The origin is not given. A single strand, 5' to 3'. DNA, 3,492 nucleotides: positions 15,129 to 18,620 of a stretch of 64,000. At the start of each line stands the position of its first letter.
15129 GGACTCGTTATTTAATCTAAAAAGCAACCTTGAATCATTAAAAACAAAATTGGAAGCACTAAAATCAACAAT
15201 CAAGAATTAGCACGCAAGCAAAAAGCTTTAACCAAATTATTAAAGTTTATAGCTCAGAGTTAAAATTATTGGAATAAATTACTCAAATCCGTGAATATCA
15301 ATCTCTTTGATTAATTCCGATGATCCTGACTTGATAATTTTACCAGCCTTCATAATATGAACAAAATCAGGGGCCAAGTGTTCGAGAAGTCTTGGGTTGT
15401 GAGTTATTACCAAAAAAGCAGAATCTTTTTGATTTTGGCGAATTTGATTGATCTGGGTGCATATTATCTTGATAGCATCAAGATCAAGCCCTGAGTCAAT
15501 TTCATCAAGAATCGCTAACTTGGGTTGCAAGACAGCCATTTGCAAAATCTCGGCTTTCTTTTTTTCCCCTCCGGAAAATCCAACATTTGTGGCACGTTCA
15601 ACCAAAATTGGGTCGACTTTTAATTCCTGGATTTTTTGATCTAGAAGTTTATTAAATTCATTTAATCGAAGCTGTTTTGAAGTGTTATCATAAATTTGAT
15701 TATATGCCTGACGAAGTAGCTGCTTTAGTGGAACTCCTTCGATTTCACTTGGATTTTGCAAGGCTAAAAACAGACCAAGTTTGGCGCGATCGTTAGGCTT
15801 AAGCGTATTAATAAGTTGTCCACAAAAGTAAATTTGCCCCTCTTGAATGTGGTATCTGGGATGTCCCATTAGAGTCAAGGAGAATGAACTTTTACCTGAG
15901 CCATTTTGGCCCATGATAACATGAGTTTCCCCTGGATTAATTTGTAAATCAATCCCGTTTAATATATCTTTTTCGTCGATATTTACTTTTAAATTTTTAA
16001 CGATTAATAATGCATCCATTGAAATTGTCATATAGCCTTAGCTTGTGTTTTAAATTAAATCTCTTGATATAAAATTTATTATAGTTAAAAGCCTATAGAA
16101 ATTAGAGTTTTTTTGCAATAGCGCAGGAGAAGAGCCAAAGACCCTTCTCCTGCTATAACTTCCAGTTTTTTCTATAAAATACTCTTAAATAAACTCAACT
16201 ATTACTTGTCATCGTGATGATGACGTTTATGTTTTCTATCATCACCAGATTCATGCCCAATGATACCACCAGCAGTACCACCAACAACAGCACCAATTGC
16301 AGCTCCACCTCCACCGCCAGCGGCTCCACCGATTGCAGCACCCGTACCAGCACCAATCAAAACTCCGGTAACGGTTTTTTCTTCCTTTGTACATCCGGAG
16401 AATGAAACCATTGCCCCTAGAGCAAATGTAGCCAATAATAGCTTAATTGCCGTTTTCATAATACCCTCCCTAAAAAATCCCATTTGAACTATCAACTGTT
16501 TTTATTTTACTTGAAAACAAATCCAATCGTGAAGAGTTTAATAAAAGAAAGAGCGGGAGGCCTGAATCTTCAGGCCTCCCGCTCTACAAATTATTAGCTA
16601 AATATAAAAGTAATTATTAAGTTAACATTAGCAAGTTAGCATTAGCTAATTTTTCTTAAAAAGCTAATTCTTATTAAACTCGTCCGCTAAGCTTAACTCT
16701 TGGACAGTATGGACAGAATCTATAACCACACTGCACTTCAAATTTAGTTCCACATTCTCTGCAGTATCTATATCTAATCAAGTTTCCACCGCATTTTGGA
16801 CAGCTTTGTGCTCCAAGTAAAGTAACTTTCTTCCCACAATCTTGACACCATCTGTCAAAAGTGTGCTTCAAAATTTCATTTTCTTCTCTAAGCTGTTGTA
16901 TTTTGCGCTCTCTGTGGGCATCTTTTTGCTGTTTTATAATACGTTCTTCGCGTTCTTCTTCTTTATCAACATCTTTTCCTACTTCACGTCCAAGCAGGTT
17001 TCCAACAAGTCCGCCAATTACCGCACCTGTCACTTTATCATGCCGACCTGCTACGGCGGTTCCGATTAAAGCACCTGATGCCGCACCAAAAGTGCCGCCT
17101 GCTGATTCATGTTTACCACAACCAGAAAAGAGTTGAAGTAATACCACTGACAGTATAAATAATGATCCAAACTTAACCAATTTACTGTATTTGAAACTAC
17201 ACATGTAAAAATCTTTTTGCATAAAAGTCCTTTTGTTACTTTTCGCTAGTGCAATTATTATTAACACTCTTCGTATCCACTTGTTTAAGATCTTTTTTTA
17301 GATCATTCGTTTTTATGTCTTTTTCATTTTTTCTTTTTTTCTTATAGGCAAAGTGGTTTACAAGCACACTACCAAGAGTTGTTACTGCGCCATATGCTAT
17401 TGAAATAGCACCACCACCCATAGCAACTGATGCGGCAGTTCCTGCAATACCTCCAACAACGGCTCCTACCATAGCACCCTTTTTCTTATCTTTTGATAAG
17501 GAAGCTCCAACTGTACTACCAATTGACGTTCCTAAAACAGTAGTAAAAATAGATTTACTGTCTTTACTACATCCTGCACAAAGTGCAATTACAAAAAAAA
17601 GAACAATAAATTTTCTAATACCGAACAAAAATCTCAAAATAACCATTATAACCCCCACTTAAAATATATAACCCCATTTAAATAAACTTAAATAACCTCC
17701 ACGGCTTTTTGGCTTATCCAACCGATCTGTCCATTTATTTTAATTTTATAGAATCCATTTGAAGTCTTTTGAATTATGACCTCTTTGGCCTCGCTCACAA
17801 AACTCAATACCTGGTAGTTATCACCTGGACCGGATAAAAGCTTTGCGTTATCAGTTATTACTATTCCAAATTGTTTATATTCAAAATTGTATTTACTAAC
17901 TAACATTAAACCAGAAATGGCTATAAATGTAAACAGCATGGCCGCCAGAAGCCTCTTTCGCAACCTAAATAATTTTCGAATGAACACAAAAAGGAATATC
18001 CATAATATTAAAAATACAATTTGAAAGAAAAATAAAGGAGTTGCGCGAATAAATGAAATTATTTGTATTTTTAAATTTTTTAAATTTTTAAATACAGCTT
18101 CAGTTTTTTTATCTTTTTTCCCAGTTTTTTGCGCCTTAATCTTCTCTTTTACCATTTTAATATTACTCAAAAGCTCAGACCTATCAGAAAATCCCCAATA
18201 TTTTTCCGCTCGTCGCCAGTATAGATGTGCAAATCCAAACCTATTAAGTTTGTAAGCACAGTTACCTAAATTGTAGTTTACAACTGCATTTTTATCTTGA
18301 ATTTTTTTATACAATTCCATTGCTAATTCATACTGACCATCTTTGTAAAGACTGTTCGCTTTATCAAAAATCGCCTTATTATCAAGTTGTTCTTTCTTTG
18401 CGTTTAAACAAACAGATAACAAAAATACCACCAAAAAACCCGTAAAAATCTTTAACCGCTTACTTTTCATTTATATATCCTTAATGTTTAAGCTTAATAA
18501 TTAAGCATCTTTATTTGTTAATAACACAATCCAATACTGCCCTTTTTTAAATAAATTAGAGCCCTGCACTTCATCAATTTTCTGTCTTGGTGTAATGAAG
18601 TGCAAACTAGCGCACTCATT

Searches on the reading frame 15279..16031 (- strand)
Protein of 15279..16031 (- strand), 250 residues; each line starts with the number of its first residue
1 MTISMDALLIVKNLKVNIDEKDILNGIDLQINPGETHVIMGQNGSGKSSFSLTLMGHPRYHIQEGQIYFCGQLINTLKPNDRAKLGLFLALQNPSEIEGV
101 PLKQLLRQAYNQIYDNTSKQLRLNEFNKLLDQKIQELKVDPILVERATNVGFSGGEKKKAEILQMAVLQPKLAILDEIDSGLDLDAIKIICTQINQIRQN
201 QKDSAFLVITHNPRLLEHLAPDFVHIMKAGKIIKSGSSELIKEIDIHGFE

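Call 41: search_protein_families(library=pfam, proteins=[window:15279-16031:-], max_evalue=0.00001)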
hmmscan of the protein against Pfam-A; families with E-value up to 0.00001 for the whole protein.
window:15279-16031:- (250 aa): 3 families
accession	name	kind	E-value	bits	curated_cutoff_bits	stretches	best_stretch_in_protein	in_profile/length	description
PF00005.33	ABC_tran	-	1.9e-17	64.6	25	1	24-177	1-134/137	ABC transporter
PF02463.25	SMC_N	-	6.1e-11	42.6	40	1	35-225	25-210/220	RecF/RecN/SMC N terminal domain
PF13304.12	AAA_21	-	1.4e-07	32.4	27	0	107-217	166-304/304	AAA domain, putative AbiEii toxin, Type IV TA system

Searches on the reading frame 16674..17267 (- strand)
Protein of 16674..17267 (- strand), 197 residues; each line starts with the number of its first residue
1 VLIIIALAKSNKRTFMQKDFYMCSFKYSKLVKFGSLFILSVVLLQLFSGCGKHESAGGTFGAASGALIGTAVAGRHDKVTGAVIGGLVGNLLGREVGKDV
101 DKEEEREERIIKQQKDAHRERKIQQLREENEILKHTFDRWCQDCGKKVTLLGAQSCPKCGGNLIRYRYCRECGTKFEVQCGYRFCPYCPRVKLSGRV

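Call 7: search_protein_families(library=pfam, proteins=[window:16674-17267:-], max_evalue=0.001)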
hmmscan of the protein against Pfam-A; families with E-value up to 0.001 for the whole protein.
window:16674-17267:- (197 aa): 5 families
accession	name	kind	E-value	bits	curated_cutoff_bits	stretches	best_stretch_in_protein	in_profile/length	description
PF13488.11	Gly-zipper_Omp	-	1.2e-07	31.9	25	1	57-101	2-43/46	Glycine zipper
PF05433.20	Rick_17kDa_Anti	-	1e-06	28.9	24.2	1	57-97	2-43/43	Glycine zipper 2TM domain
PF13441.11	Gly-zipper_YMGG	-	3e-06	27.3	28.9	1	56-94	5-44/45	YMGG-like Gly-zipper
PF12773.13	DZR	-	0.00037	21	27.3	0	141-188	1-44/45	Double zinc ribbon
PF01155.25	HypA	-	0.00051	20.5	28.9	0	129-163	61-96/112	Hydrogenase/urease nickel incorporation, metallochaperone, hypA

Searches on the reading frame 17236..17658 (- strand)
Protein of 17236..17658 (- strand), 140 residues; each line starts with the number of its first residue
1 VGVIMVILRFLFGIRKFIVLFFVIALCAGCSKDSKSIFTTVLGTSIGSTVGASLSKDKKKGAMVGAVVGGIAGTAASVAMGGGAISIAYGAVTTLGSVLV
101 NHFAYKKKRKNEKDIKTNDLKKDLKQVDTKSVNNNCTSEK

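Call 7: search_protein_families(library=pfam, proteins=[window:17236-17658:-], max_evalue=0.001)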
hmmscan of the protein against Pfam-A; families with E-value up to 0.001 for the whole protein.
window:17236-17658:- (140 aa): 1 family
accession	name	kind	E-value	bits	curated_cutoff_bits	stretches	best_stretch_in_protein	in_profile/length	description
PF13441.11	Gly-zipper_YMGG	-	5.3e-06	26.5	28.9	1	40-76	7-42/45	YMGG-like Gly-zipper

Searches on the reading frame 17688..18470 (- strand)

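Call 7: search_protein_families(library=pfam, proteins=[window:17688-18470:-], max_evalue=0.001)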
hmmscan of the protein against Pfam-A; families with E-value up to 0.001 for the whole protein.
window:17688-18470:- (260 aa): 5 families
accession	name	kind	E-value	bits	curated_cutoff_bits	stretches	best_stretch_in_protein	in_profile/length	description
PF08239.17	SH3_3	-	1.2e-06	29.1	27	1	208-257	2-53/54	Bacterial SH3 domain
PF07719.23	TPR_2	-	1.3e-05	25.4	27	0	64-90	3-29/34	Tetratricopeptide repeat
PF06347.19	SH3_4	-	0.00011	22.3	24.1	1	207-257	3-54/56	Bacterial SH3 domain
PF00515.34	TPR_1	-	0.00012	22.2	27.8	0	34-56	4-26/34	Tetratricopeptide repeat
PF12895.13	ANAPC3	-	0.00022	21.9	27.2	1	27-78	19-72/82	Anaphase-promoting complex, cyclosome, subunit 3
